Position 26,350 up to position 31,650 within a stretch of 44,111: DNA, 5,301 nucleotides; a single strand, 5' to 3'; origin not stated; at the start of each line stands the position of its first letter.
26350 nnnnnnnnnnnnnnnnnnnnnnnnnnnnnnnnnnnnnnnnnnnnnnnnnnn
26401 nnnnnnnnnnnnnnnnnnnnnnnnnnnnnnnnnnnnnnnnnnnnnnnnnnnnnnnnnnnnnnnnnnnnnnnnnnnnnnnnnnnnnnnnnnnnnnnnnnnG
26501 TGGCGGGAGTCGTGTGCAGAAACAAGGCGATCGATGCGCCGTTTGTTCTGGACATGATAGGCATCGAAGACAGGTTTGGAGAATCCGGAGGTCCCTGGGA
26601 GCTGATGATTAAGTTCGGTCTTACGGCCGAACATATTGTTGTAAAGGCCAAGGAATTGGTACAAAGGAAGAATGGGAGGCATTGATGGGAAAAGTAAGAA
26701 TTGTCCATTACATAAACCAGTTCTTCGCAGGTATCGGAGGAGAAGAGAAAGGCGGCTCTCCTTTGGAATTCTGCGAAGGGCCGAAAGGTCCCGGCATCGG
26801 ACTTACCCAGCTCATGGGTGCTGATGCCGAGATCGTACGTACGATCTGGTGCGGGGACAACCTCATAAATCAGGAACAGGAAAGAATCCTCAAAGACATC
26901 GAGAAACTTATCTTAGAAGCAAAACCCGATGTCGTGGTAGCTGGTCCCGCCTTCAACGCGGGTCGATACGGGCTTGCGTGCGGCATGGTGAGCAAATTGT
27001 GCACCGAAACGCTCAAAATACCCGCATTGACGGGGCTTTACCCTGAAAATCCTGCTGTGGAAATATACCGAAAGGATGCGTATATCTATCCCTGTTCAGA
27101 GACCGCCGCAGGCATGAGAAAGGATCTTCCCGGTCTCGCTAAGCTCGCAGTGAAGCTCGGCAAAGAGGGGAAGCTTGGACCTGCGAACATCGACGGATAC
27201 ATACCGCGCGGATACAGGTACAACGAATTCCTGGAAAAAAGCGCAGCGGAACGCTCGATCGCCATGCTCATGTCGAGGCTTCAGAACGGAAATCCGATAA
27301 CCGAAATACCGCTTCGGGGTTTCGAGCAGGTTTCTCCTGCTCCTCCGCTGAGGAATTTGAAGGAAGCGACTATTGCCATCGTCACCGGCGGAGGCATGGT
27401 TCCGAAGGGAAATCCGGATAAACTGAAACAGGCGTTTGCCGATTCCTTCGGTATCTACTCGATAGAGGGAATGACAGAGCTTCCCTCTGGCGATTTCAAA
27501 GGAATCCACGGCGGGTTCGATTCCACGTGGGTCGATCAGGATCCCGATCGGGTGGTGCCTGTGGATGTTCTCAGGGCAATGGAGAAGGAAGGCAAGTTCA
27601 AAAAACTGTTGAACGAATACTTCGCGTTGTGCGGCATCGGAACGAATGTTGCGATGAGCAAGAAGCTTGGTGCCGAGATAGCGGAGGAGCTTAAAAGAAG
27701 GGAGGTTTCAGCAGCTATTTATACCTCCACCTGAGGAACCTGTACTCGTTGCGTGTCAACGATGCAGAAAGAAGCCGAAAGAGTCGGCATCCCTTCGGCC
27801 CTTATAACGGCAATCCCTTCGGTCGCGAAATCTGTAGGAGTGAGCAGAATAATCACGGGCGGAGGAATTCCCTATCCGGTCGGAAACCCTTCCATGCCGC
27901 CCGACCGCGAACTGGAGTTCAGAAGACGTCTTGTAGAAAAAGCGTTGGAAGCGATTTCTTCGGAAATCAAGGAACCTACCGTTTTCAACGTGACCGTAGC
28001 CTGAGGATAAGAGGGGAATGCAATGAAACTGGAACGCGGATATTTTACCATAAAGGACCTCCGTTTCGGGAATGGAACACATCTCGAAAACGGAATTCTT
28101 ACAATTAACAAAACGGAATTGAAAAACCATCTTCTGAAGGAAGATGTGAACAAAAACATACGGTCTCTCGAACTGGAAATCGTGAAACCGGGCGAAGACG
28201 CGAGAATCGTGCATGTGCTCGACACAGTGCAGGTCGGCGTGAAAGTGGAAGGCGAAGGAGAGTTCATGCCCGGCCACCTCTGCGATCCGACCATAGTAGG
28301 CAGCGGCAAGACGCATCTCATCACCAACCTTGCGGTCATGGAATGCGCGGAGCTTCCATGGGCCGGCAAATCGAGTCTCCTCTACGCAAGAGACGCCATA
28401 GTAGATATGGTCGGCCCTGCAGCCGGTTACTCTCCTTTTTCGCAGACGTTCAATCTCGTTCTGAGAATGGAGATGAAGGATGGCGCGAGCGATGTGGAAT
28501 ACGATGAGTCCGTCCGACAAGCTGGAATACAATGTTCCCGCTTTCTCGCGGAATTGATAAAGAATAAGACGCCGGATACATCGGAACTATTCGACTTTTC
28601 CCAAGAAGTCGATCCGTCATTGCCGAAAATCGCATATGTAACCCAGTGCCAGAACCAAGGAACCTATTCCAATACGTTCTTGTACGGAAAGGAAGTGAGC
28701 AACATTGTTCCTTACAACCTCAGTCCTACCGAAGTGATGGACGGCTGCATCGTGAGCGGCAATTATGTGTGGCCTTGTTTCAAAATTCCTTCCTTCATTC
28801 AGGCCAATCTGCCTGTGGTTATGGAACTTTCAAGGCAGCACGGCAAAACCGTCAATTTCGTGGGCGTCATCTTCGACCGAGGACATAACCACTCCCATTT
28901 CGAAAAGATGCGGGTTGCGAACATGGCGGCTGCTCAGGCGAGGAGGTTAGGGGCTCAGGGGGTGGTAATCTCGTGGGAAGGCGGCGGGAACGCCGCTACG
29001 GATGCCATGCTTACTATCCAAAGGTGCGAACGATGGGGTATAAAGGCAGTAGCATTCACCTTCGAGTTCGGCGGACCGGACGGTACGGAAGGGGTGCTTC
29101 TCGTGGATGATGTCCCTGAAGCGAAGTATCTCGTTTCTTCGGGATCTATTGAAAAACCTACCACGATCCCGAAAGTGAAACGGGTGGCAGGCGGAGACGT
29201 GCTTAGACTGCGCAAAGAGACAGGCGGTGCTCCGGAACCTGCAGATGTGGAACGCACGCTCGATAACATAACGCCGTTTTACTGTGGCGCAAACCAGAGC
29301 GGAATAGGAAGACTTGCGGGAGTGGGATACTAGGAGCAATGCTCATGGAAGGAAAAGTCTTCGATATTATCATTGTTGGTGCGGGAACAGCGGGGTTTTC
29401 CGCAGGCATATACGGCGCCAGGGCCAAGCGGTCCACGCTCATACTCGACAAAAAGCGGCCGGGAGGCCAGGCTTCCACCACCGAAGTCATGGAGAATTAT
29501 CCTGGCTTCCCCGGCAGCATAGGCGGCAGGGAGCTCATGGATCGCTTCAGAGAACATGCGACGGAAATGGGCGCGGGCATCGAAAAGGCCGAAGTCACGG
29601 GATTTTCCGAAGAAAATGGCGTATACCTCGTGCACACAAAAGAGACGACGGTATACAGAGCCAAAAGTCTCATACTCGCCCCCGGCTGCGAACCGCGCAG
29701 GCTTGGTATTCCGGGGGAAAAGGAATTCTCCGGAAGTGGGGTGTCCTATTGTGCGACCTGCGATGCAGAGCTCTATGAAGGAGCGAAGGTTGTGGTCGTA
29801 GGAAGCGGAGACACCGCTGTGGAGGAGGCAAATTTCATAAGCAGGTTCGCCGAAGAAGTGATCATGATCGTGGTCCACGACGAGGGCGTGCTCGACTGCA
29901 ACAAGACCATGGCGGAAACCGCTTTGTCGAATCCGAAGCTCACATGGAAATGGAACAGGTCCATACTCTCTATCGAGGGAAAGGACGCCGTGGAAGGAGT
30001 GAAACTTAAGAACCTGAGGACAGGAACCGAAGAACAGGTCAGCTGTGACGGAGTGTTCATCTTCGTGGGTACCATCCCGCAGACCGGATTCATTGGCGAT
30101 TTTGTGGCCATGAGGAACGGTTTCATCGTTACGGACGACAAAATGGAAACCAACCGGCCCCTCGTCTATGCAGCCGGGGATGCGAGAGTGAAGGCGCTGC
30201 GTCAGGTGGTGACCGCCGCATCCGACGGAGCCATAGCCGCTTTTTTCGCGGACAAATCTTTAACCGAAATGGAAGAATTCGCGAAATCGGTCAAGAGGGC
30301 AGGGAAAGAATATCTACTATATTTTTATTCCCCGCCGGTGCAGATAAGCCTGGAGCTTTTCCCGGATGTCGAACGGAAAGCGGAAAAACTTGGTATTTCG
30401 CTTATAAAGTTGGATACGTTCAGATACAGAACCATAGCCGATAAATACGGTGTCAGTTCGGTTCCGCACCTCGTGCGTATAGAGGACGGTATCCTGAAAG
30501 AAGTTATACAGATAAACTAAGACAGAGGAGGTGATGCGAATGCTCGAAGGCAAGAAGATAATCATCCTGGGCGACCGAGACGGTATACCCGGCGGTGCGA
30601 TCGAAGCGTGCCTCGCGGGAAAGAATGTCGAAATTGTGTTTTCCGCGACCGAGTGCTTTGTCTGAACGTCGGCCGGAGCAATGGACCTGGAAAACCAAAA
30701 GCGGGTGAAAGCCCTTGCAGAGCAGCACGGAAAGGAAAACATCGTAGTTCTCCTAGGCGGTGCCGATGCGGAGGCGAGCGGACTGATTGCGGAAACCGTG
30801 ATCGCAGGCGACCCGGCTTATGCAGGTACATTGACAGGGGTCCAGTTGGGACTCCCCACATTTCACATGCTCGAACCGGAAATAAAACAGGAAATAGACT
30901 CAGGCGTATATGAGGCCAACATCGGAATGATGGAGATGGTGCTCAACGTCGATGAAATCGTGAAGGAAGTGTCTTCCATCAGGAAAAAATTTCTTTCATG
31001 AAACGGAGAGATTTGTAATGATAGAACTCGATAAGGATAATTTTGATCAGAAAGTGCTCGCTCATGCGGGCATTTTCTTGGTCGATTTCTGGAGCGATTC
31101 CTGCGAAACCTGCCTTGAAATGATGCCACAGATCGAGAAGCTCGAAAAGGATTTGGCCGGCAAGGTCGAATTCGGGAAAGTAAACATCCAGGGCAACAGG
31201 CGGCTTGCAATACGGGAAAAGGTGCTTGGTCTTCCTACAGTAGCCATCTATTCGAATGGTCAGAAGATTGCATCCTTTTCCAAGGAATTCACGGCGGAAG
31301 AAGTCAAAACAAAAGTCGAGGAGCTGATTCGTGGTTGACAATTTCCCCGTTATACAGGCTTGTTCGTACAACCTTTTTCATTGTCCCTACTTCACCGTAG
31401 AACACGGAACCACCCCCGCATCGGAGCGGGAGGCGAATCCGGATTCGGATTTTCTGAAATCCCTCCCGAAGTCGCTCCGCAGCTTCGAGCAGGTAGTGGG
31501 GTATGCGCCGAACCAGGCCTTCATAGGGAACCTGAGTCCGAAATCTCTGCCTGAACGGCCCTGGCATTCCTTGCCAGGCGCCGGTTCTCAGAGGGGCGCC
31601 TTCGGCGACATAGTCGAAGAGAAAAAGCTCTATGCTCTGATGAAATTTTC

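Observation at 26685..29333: Substrate-specific Grd component in reversed B-then-E order, translationally coupled to a transketolase; substrate unknown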

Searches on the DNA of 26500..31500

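Call 88: search_rna_families(source=window, start=26500, end=31500, threshold=evalue, max_evalue=1)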
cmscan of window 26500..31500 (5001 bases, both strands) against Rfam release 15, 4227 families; matches with E-value up to 1: 2.
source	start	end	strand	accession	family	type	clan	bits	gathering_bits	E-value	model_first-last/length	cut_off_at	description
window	27735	27772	+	RF01990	SECIS_4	Cis-reg;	-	33.2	38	8.6e-05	1-38/38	no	Selenocysteine insertion sequence 4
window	31416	31492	-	RF03525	mir-1343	Gene; miRNA;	-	24.3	51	0.99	1-82/82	no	mir-1343 microRNA precursor family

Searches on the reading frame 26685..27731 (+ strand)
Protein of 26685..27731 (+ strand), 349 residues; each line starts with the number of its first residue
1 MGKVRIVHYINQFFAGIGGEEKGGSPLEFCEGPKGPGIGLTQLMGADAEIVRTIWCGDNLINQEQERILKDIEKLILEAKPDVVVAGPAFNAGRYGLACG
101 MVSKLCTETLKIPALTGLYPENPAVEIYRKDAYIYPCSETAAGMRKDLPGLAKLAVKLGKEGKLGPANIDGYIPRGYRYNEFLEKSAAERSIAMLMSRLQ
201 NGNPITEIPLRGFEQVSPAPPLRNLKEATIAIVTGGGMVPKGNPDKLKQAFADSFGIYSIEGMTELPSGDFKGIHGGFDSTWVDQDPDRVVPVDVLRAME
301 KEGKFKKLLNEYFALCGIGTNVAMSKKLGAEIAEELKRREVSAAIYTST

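Call 57: search_dna_similar(query=window:26685-27731:+, collection=plasmids, mode=protein, max_rows=30)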
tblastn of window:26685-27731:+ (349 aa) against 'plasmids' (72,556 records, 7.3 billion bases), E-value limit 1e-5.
Records with a match: 6; places in all: 8; records where one place covers at least 80% of the query: 6.
Best place of each record, by identity: <60% 6.
By first word of the organism name: Enterococcus 3; Peptoclostridium 1; Acetoanaerobium 1; Photobacterium 1.
By predicted mobility (MOB-suite, as given by PLSDB): non-mobilizable 6.
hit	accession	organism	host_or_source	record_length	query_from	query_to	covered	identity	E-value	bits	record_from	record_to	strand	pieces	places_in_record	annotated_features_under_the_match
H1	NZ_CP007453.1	Peptoclostridium acidaminophilum DSM 3953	black mud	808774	1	349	100%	44.4%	2e-87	294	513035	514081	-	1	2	grdF: sarcosine reductase complex component B subunit beta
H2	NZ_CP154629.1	Acetoanaerobium noterae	cell culture,Sludge of a digestion ...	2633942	1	349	100%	43.6%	3e-86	291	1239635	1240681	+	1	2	none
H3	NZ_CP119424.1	Photobacterium sp. DA100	-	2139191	4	349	99%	42.7%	5e-81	276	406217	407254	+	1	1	none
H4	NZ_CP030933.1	Enterococcus gilvus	cow,milk,milk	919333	4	349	99%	38.3%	8e-63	223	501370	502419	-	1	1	grdH: betaine reductase selenoprotein B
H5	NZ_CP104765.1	Enterococcus raffinosus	Homo sapiens,urine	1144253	4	349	99%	37.1%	1e-62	223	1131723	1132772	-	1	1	record has no annotation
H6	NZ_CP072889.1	Enterococcus raffinosus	stream/river surface water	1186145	4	349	99%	37.1%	1e-62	223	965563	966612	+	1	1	record has no annotation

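Call 58: get_annotated_region(hit=H1, flank=9000)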
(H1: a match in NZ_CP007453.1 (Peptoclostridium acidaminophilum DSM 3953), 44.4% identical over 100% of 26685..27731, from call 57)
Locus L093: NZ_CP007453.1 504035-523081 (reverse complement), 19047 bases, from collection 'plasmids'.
description: Peptoclostridium acidaminophilum DSM 3953 strain al-2 plasmid EAL2_808p, complete sequence
organism: Peptoclostridium acidaminophilum DSM 3953 (NCBI taxid 1286171)
taxonomy: Bacteria; Bacillota; Clostridia; Peptostreptococcales; Peptoclostridiaceae; Peptoclostridium; Peptoclostridium acidaminophilum; Peptoclostridium acidaminophilum DSM 3953
host: -; source: black mud; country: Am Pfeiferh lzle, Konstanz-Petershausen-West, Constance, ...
typing (MOB-suite, as given by PLSDB): non-mobilizable
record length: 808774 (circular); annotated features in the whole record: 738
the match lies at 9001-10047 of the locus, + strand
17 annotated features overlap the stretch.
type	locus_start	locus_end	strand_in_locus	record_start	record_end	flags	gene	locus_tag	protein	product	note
CDS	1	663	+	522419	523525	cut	tnpB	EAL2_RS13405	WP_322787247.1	IS200/IS605 family element RNA-guided endonuclease TnpB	-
CDS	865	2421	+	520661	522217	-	-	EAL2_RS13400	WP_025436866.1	hypothetical protein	-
CDS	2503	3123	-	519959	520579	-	-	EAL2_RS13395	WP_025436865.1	DUF2202 domain-containing protein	-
CDS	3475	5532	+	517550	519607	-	-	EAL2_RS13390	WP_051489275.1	transporter substrate-binding domain-containing protein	-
CDS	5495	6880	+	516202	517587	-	-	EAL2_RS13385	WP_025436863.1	sigma-54 dependent transcriptional regulator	GO:0006355 - regulation of DNA-templated transcription [Evidence IEA]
CDS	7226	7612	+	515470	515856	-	-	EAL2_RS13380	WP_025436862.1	GrdX family protein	-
CDS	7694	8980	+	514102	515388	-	grdG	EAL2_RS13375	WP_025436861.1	sarcosine reductase complex component B subunit alpha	-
CDS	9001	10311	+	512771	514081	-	grdF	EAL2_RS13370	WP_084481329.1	sarcosine reductase complex component B subunit beta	-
CDS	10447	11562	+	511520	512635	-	-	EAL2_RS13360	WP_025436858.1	hypothetical protein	-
CDS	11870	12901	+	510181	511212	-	namA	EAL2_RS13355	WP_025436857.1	NADPH dehydrogenase NamA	-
CDS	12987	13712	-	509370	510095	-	-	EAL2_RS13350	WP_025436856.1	MEDS domain-containing protein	-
CDS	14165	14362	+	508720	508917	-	-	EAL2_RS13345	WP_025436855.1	4Fe-4S dicluster domain-containing protein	-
CDS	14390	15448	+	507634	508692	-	-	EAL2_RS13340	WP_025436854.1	2-ketoisovalerate ferredoxin oxidoreductase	-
CDS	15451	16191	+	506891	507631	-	-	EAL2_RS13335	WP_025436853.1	thiamine pyrophosphate-dependent enzyme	-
CDS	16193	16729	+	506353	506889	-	-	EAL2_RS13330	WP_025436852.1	2-oxoacid:acceptor oxidoreductase family protein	-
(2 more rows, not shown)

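Call 59: get_annotated_region(hit=H4, flank=7000)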
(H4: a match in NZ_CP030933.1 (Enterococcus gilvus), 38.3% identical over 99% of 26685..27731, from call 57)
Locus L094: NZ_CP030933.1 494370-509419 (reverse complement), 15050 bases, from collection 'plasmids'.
description: Enterococcus gilvus strain CR1 plasmid pCR1A, complete sequence
organism: Enterococcus gilvus (NCBI taxid 160453)
taxonomy: Bacteria; Bacillota; Bacilli; Lactobacillales; Enterococcaceae; Enterococcus; Enterococcus gilvus
host: -; source: cow,milk,milk; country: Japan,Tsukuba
typing (MOB-suite, as given by PLSDB): non-mobilizable
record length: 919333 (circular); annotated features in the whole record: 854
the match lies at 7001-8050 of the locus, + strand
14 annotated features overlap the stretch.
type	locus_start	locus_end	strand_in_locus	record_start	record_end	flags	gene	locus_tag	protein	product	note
CDS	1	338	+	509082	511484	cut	hypD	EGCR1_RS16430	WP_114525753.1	trans-4-hydroxy-L-proline dehydratase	GO:0019471 - 4-hydroxyproline metabolic process [Evidence IEA]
CDS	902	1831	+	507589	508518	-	trxB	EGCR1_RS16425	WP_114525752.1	thioredoxin-disulfide reductase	-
CDS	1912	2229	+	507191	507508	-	-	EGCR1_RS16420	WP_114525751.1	thioredoxin domain-containing protein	-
CDS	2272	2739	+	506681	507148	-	grdA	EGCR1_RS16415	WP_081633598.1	glycine/sarcosine/betaine reductase complex selenoprotein A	-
CDS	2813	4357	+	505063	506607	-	grdC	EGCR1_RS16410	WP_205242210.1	glycine/sarcosine/betaine reductase complex component C subunit beta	-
CDS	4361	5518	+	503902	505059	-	grdD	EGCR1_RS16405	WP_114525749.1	glycine/sarcosine/betaine reductase complex component C subunit alpha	-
CDS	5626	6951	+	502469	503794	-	-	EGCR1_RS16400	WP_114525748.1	glycine/sarcosine/betaine reductase component B subunit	-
CDS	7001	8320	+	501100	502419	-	grdH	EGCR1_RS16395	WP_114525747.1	betaine reductase selenoprotein B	-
CDS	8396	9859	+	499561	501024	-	-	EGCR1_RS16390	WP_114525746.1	BCCT family transporter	GO:0071705 - nitrogen compound transport [Evidence IEA]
CDS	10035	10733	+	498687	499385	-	-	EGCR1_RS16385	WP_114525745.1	GntR family transcriptional regulator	-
CDS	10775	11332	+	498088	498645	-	-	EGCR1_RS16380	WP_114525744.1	DUF3841 domain-containing protein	-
CDS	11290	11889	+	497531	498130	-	-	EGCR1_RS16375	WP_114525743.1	DUF3841 domain-containing protein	-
CDS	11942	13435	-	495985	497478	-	abc-f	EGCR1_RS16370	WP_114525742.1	ribosomal protection-like ABC-F family protein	-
CDS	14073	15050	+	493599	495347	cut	-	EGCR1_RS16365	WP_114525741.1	glycoside hydrolase family 13 protein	-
